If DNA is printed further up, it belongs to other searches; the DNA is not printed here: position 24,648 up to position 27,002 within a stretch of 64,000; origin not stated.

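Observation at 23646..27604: Exported three-gene cluster: GCC-motif lipoprotein propeller, PhnD-like/PQQ-propeller fusion, and a signal-peptide-bearing ArsC/LMW-PTP enzyme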

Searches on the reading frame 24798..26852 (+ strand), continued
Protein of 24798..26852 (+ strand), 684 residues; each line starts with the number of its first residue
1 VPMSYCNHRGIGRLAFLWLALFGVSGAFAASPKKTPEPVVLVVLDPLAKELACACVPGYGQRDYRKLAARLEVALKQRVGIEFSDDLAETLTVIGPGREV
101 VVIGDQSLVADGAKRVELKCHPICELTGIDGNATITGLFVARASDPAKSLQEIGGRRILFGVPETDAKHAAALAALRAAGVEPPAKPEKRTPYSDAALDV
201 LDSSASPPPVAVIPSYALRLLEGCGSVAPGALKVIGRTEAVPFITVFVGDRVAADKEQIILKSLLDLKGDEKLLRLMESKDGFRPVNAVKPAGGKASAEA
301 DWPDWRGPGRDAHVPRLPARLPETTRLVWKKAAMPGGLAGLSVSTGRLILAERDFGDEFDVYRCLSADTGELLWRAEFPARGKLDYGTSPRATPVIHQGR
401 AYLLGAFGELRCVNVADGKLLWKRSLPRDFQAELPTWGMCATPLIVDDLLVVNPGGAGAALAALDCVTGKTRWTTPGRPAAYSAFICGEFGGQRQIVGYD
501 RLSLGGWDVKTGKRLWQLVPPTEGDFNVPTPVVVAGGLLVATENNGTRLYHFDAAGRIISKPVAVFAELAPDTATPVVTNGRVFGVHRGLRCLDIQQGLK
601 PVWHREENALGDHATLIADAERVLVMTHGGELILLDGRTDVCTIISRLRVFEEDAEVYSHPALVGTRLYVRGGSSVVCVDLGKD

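Call 52: find_homologous_proteins(query=window:24798-26852:+)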
Query window:24798-26852:+ (684 aa): 579 proteins with E <= 0.001 among 8000 candidates; the best 120 are listed.
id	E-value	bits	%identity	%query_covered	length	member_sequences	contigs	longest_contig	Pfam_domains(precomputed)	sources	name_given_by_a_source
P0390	0.0e+0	1552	100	100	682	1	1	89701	PF01011.29,PF13360.14,PF13570.14,PF12974.13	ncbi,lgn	-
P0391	0.0e+0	1265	80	99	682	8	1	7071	PF13360.14,PF12974.13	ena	-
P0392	0.0e+0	1177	75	99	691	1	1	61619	PF01011.29,PF13360.14,PF12974.13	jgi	jgi:outer membrane protein assembly factor BamB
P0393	0.0e+0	1170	76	96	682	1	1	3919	PF13360.14,PF13570.14,PF12974.13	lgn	-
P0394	0.0e+0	1157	73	100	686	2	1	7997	PF13360.14,PF12974.13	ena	-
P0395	0.0e+0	1155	73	98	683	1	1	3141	PF13360.14,PF12974.13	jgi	jgi:ABC-type phosphate/phosphonate transport system substrate-binding protein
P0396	0.0e+0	1152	74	96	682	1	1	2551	PF13360.14,PF13570.14,PF12974.13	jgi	-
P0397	0.0e+0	1151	75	96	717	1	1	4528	PF01011.29,PF13360.14,PF12974.13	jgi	-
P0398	0.0e+0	1149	72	100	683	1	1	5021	PF01011.29,PF13360.14,PF13570.14,PF12974.13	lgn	-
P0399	0.0e+0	1148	74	97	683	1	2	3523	PF01011.29,PF13360.14,PF12974.13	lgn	-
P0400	0.0e+0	1145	73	98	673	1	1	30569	PF01011.29,PF13360.14,PF13570.14,PF12974.13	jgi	jgi:outer membrane protein assembly factor BamB/ABC-type phosphate/phosphonate transport system subs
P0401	0.0e+0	1145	72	100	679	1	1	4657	PF13360.14,PF12974.13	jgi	jgi:outer membrane protein assembly factor BamB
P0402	0.0e+0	1143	75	98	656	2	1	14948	PF01011.29,PF13360.14,PF12974.13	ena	-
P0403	0.0e+0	1139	74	95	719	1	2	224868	PF13360.14,PF13570.14,PF12974.13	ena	-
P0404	0.0e+0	1139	72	99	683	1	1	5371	PF01011.29,PF13360.14,PF13570.14,PF12974.13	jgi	jgi:outer membrane protein assembly factor BamB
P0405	0.0e+0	1131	72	100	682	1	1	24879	PF01011.29,PF13360.14,PF12974.13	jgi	-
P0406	0.0e+0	1130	72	100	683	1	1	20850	PF01011.29,PF13360.14,PF13570.14,PF12974.13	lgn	-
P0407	0.0e+0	1129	74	94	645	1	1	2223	PF01011.29,PF13360.14,PF12974.13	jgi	jgi:outer membrane protein assembly factor BamB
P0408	0.0e+0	1128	73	99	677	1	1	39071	PF01011.29,PF13360.14,PF13570.14,PF12974.13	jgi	jgi:outer membrane protein assembly factor BamB/ABC-type phosphate/phosphonate transport system subs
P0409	0.0e+0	1126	72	98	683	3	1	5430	PF13360.14,PF13570.14,PF12974.13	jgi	jgi:outer membrane protein assembly factor BamB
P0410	0.0e+0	1126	72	99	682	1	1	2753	PF01011.29,PF13360.14,PF13570.14,PF12974.13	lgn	-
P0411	0.0e+0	1125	73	95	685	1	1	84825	PF13360.14,PF13570.14,PF12974.13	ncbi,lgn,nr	ncbi:MAG: PQQ-binding-like beta-propeller repeat protein [Verrucomicrobia bacterium]|nr:PQQ-binding-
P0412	0.0e+0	1123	72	98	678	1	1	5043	PF13360.14,PF12974.13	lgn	-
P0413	0.0e+0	1121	72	97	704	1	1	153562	PF01011.29,PF13360.14,PF13570.14,PF12974.13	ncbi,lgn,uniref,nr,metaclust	ncbi:PQQ-binding-like beta-propeller repeat protein [Pedosphaera parvula]|uniref:FOG: WD40-like repe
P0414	0.0e+0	1120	72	97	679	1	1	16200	PF01011.29,PF13360.14,PF13570.14,PF12974.13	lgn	-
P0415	0.0e+0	1115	72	98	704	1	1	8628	PF13360.14,PF13570.14,PF12974.13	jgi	-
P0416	0.0e+0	1115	71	100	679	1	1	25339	PF13360.14,PF13570.14,PF12974.13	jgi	-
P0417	0.0e+0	1114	72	95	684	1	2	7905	PF01011.29,PF13360.14,PF13570.14,PF12974.13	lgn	-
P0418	0.0e+0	1113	70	100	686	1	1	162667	PF01011.29,PF13360.14,PF13570.14,PF12974.13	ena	-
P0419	0.0e+0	1111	72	97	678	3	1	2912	PF13360.14,PF13570.14,PF12974.13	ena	-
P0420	0.0e+0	1110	73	96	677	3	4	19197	PF01011.29,PF13360.14,PF12974.13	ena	-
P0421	0.0e+0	1110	73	95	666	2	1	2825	PF01011.29,PF13360.14,PF12974.13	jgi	jgi:outer membrane protein assembly factor BamB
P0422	0.0e+0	1110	70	100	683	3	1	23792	PF01011.29,PF13360.14,PF12974.13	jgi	jgi:ABC-type phosphate/phosphonate transport system substrate-binding protein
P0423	0.0e+0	1108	72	96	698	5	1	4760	PF01011.29,PF13360.14,PF13570.14,PF12974.13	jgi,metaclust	metaclust:\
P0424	0.0e+0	1107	70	100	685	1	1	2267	PF01011.29,PF13360.14,PF13570.14,PF12974.13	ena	-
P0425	0.0e+0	1107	70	98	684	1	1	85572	PF01011.29,PF13360.14,PF13570.14,PF12974.13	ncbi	-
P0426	0.0e+0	1106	71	100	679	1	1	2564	PF01011.29,PF13360.14,PF12974.13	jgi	-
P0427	0.0e+0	1106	70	99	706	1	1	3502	PF01011.29,PF13360.14,PF12974.13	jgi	jgi:outer membrane protein assembly factor BamB/ABC-type phosphate/phosphonate transport system subs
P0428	0.0e+0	1103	69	99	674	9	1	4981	PF01011.29,PF13360.14,PF13570.14,PF12974.13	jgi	jgi:outer membrane protein assembly factor BamB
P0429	0.0e+0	1099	71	95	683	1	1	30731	PF13360.14,PF13570.14,PF12974.13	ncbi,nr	ncbi:MAG: WD40-like repeat-like protein [Pedosphaera sp.]|nr:WD40-like repeat-like protein [Pedospha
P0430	0.0e+0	1096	71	98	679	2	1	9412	PF13360.14,PF13570.14,PF12974.13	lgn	-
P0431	0.0e+0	1095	71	96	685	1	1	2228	PF01011.29,PF13360.14,PF13570.14,PF12974.13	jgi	jgi:outer membrane protein assembly factor BamB/ABC-type phosphate/phosphonate transport system subs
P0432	0.0e+0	1094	70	99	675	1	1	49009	PF01011.29,PF13360.14,PF13570.14,PF12974.13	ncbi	-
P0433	0.0e+0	1094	72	95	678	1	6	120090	PF01011.29,PF13360.14,PF13570.14,PF12974.13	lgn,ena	-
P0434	0.0e+0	1092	69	100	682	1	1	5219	PF13360.14,PF12974.13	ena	-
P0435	0.0e+0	1092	72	98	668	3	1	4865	PF13360.14,PF12974.13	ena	-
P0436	0.0e+0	1089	71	95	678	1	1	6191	PF01011.29,PF13360.14,PF12974.13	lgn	-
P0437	0.0e+0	1088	70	100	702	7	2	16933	PF13360.14,PF12974.13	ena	-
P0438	0.0e+0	1088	73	94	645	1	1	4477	PF01011.29,PF13360.14,PF13570.14,PF12974.13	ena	-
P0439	0.0e+0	1087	69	100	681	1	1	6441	PF01011.29,PF13360.14,PF13570.14,PF12974.13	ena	-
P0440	0.0e+0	1085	70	100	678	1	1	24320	PF01011.29,PF13360.14,PF13570.14,PF12974.13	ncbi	ncbi:MAG: PQQ-binding-like beta-propeller repeat protein [Limisphaerales bacterium]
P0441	0.0e+0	1084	70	99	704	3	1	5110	PF13360.14,PF13570.14,PF12974.13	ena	-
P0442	0.0e+0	1083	70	100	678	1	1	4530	PF13360.14,PF13570.14,PF12974.13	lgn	-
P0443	0.0e+0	1081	69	99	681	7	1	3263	PF01011.29,PF13360.14,PF13570.14,PF12974.13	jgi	jgi:outer membrane protein assembly factor BamB/ABC-type phosphate/phosphonate transport system subs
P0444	0.0e+0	1081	72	96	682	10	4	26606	PF13360.14,PF12974.13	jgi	jgi:outer membrane protein assembly factor BamB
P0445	0.0e+0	1081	71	96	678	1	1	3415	PF01011.29,PF13360.14,PF13570.14,PF12974.13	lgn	-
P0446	0.0e+0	1076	68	99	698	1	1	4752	PF01011.29,PF13360.14,PF13570.14,PF12974.13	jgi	jgi:outer membrane protein assembly factor BamB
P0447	0.0e+0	1075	68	100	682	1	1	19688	PF01011.29,PF13360.14,PF13570.14,PF12974.13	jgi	jgi:outer membrane protein assembly factor BamB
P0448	0.0e+0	1075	69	100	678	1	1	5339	PF13360.14,PF12974.13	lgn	-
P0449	0.0e+0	1075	69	99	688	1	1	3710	PF01011.29,PF13360.14,PF13570.14,PF12974.13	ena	-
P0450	0.0e+0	1074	70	96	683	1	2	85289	PF01011.29,PF13360.14,PF12974.13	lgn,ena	-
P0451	0.0e+0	1074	71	97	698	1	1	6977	PF13360.14,PF12974.13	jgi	jgi:outer membrane protein assembly factor BamB/ABC-type phosphate/phosphonate transport system subs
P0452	0.0e+0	1073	72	95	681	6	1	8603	PF01011.29,PF13360.14,PF13570.14,PF12974.13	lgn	-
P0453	0.0e+0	1073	70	96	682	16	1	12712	PF13360.14,PF12974.13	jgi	jgi:outer membrane protein assembly factor BamB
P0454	0.0e+0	1073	69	98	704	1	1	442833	PF01011.29,PF13360.14,PF13570.14,PF12974.13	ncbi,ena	-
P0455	0.0e+0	1072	69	95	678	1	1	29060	PF13360.14,PF12974.13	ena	-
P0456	0.0e+0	1070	71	95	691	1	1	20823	PF01011.29,PF13360.14,PF13570.14,PF12974.13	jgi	jgi:outer membrane protein assembly factor BamB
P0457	0.0e+0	1069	70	96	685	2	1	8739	PF01011.29,PF13360.14,PF12974.13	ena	-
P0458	0.0e+0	1069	71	94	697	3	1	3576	PF13360.14,PF12974.13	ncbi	-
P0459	0.0e+0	1069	70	97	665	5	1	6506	PF13360.14,PF12974.13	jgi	jgi:outer membrane protein assembly factor BamB/ABC-type phosphate/phosphonate transport system subs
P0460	0.0e+0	1068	68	97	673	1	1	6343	PF01011.29,PF13360.14,PF13570.14,PF12974.13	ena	-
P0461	0.0e+0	1067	68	98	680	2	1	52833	PF01011.29,PF13360.14,PF12974.13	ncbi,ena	-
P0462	0.0e+0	1067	69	96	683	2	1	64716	PF01011.29,PF13360.14,PF12974.13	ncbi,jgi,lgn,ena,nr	ncbi:MAG TPA: PQQ-binding-like beta-propeller repeat protein [Verrucomicrobiae bacterium]|nr:PQQ-bin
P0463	0.0e+0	1066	68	99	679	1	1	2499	PF01011.29,PF13360.14,PF12974.13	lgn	-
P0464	0.0e+0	1063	69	97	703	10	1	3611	PF01011.29,PF13360.14,PF12974.13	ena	-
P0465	0.0e+0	1063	68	98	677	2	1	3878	PF13360.14,PF13570.14,PF12974.13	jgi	jgi:ABC-type phosphate/phosphonate transport system substrate-binding protein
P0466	0.0e+0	1061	67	99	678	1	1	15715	PF01011.29,PF13360.14,PF12974.13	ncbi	-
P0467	0.0e+0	1059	67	100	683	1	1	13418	PF01011.29,PF13360.14,PF13570.14,PF12974.13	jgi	jgi:outer membrane protein assembly factor BamB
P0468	0.0e+0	1059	67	99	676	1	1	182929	PF01011.29,PF13360.14,PF13570.14,PF12974.13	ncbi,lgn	-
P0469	0.0e+0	1058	69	97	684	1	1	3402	PF01011.29,PF13360.14,PF12974.13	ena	-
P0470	0.0e+0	1058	69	97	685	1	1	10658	PF13360.14,PF12974.13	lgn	-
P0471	0.0e+0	1057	68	97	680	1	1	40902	PF13360.14,PF12974.13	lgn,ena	-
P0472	0.0e+0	1055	70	96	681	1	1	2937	PF13360.14,PF12974.13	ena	-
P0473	0.0e+0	1055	70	95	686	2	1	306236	PF01011.29,PF13360.14,PF12974.13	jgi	jgi:outer membrane protein assembly factor BamB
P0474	0.0e+0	1054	68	98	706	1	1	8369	PF13360.14,PF12974.13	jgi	jgi:ABC-type phosphate/phosphonate transport system substrate-binding protein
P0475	0.0e+0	1054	69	97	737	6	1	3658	PF01011.29,PF13360.14,PF13570.14,PF12974.13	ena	-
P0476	0.0e+0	1053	69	99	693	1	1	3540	PF13360.14,PF12974.13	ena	-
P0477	0.0e+0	1053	70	95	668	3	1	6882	PF01011.29,PF13360.14,PF13570.14,PF12974.13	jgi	jgi:outer membrane protein assembly factor BamB/ABC-type phosphate/phosphonate transport system subs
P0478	0.0e+0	1052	68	98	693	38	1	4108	PF13360.14,PF13570.14,PF12974.13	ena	-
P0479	0.0e+0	1051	68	99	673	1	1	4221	PF01011.29,PF13360.14,PF12974.13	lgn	-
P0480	0.0e+0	1050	67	99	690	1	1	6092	PF01011.29,PF13360.14,PF13570.14,PF12974.13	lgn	-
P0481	0.0e+0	1050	68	100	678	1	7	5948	PF01011.29,PF13360.14,PF13570.14,PF12974.13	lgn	-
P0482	0.0e+0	1048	71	94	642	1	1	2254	PF01011.29,PF13360.14,PF13570.14,PF12974.13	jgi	jgi:outer membrane protein assembly factor BamB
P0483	0.0e+0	1046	67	100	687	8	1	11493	PF01011.29,PF13360.14,PF13570.14,PF12974.13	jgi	jgi:outer membrane protein assembly factor BamB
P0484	0.0e+0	1046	68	99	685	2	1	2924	PF01011.29,PF13360.14,PF12974.13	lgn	-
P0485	0.0e+0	1045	68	100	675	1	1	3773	PF13360.14,PF13570.14,PF12974.13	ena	-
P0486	0.0e+0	1043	68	96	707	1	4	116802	PF13360.14,PF13570.14,PF12974.13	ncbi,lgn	-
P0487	0.0e+0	1041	68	98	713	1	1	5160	PF13360.14,PF13570.14,PF12974.13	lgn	-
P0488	0.0e+0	1040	68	98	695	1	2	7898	PF13360.14,PF13570.14,PF12974.13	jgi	-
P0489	0.0e+0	1040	72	92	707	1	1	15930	PF13360.14,PF12974.13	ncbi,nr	ncbi:MAG: PQQ-binding-like beta-propeller repeat protein, partial [Verrucomicrobia bacterium]|nr:PQQ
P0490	0.0e+0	1039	67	98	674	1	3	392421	PF13360.14,PF13570.14,PF12974.13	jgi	jgi:outer membrane protein assembly factor BamB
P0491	0.0e+0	1039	67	97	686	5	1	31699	PF13360.14,PF13570.14,PF12974.13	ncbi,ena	-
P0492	0.0e+0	1039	66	100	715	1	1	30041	PF13360.14,PF12974.13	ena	-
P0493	0.0e+0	1039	66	99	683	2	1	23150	PF13360.14,PF12974.13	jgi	jgi:outer membrane protein assembly factor BamB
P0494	0.0e+0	1037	67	98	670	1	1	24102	PF01011.29,PF13360.14,PF13570.14,PF12974.13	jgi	jgi:outer membrane protein assembly factor BamB/ABC-type phosphate/phosphonate transport system subs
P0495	0.0e+0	1037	67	97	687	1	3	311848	PF01011.29,PF13360.14,PF12974.13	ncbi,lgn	-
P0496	0.0e+0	1035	70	96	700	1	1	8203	PF13360.14,PF12974.13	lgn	-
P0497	0.0e+0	1035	67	100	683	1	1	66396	PF01011.29,PF13360.14,PF12974.13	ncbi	-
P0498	0.0e+0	1034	67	97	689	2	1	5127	PF01011.29,PF13360.14,PF13570.14,PF12974.13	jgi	-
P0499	0.0e+0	1033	67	98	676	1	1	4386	PF01011.29,PF13360.14,PF13570.14,PF12974.13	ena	-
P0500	0.0e+0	1032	68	98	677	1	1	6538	PF01011.29,PF13360.14,PF13570.14,PF12974.13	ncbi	-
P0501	0.0e+0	1032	69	95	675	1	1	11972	PF13360.14,PF13570.14,PF12974.13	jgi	jgi:ABC-type phosphate/phosphonate transport system substrate-binding protein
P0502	0.0e+0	1032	68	99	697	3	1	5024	PF01011.29,PF13360.14,PF13570.14,PF12974.13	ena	-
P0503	0.0e+0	1031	67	97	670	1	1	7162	PF13360.14,PF13570.14,PF12974.13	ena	-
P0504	0.0e+0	1031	67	98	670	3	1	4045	PF01011.29,PF13360.14,PF13570.14,PF12974.13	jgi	jgi:outer membrane protein assembly factor BamB/ABC-type phosphate/phosphonate transport system subs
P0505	0.0e+0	1029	66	98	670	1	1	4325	PF01011.29,PF13360.14,PF13570.14,PF12974.13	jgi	jgi:outer membrane protein assembly factor BamB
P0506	0.0e+0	1029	66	99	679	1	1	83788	PF01011.29,PF13360.14,PF13570.14,PF12974.13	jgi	-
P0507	0.0e+0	1029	67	98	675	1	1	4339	PF13360.14,PF12974.13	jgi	jgi:outer membrane protein assembly factor BamB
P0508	0.0e+0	1028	67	98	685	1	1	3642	PF13360.14,PF13570.14,PF12974.13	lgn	-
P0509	0.0e+0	1026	69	96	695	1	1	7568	PF13360.14,PF12974.13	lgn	-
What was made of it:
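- JGI annotations call the orthologues BamB (call 52).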

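Call 54: find_encoding_contigs(protein=P0413, flank=9000, max_places=1)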
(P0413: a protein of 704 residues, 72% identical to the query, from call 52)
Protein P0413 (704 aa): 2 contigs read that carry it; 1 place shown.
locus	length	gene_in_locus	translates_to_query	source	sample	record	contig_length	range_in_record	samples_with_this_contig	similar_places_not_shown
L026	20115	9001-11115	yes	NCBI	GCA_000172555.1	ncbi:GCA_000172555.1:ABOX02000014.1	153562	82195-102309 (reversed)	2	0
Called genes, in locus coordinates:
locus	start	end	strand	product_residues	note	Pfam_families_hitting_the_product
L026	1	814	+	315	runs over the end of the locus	PF00248:Aldo_ket_red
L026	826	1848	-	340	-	PF13429:TPR_15 (faint), PF07719:TPR_2 (faint), PF13176:TPR_7 (faint), PF13181:TPR_8 (faint), PF13414:TPR_11 (faint), PF13424:TPR_12 (faint), PF13428:TPR_14 (faint), PF00515:TPR_1 (weak), +10 more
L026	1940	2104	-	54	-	-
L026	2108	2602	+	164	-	PF00903:Glyoxalase, PF22677:Ble-like_N (weak)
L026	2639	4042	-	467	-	-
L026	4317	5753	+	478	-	PF04542:Sigma70_r2 (weak), PF08281:Sigma70_r4_2 (weak), PF22599:SecDF_P1_head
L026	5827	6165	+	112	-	PF03551:PadR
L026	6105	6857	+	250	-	-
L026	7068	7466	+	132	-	-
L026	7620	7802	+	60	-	-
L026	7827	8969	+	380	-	PF08450:SGL (faint)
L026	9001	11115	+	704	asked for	PF12974:Phosphonate-bd, PF01011:PQQ (faint), PF13360:PQQ_2, PF13570:Beta-prop_ACSF4 (faint)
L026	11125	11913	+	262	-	PF01451:LMWPc (weak)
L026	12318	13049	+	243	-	PF01183:Glyco_hydro_25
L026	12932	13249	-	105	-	-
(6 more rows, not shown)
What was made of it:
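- It is also present in cultured P. parvula Ellin514 (call 54).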

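Call 65: predict_structure(alignment_id=A3)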
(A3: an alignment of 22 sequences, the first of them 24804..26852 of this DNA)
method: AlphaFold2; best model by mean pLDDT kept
length: 682 residues; sequences in the alignment: 22
mean_pLDDT: 77.9   pTM: 0.55
mean pLDDT of the five models: 77.9, 77.8, 73.6, 68.2, 55.0
residues with pLDDT >= 90: 152; 70-90: 389; 50-70: 75; < 50: 66
segments of 3 or more residues with pLDDT < 50: 1-32, 49-52, 286-309, 385-388
pLDDT, mean of each block of 10 residues (from residue 1): 30 35 30 74 71 58 89 90 82 79 82 81 86 91 91 87 78 86 70 90 89 85 84 90 89 90 86 85 54 26 39 78 87 74 84 73 92 83 56 85 87 94 88 74 85 78 93 71 72 78 86 81 62 80 83 86 83 79 88 92 79 83 85 91 88 60 82 84 43
secondary structure, 60 per line:
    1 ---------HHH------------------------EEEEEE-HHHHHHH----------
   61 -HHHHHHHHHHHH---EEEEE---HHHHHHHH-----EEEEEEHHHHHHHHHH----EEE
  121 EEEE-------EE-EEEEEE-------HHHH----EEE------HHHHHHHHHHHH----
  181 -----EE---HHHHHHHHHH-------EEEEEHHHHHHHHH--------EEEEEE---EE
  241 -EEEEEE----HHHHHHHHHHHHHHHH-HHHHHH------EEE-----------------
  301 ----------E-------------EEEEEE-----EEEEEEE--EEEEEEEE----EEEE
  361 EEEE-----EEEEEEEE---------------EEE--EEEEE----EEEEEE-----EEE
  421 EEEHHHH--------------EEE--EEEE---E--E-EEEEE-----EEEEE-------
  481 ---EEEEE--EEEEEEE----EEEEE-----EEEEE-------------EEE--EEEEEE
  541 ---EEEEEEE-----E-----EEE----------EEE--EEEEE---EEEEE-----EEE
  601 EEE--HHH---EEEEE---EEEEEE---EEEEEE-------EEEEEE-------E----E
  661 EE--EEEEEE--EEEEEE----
elements in order (helices of 4 or more, strands of 3 or more residues): E37-42 H44-50 H62-73 E77-81 H85-92 E98-103 H104-113 E118-124 E135-140 H148-151 E156-158 H165-176 H191-200 E208-212 H213-221 E230-235 E242-247 H252-267 H269-274 E281-283 E325-330 E336-342 E345-352 E357-364 E370-377 E393-395 E398-402 E407-412 E418-423 H424-427 E442-444 E447-450 E459-463 E469-473 E484-488 E491-497 E502-506 E512-516 E530-532 E535-540 E544-550 E562-564 E575-577 E580-584 E588-592 E598-603 E612-616 E620-625 E629-634 E642-647 E660-662 E665-670 E673-678
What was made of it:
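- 24804..26852 (+): G2: secreted fusion protein, 682 aa from ATG 24804 (an alternative GTG lies at 24798). The PhnD-fold domain spans about nt 24978-25658. It carries invariant LACAC (Cys codons 24954-24956 and 24960-24962) and EGCGS (Cys codon 25467-25469). A disordered linker joins it to a BamB-like eight-bladed propeller at about nt 25878-26807. AF2 pLDDT is 77.9, with the CAC loop below 50 (call 65).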
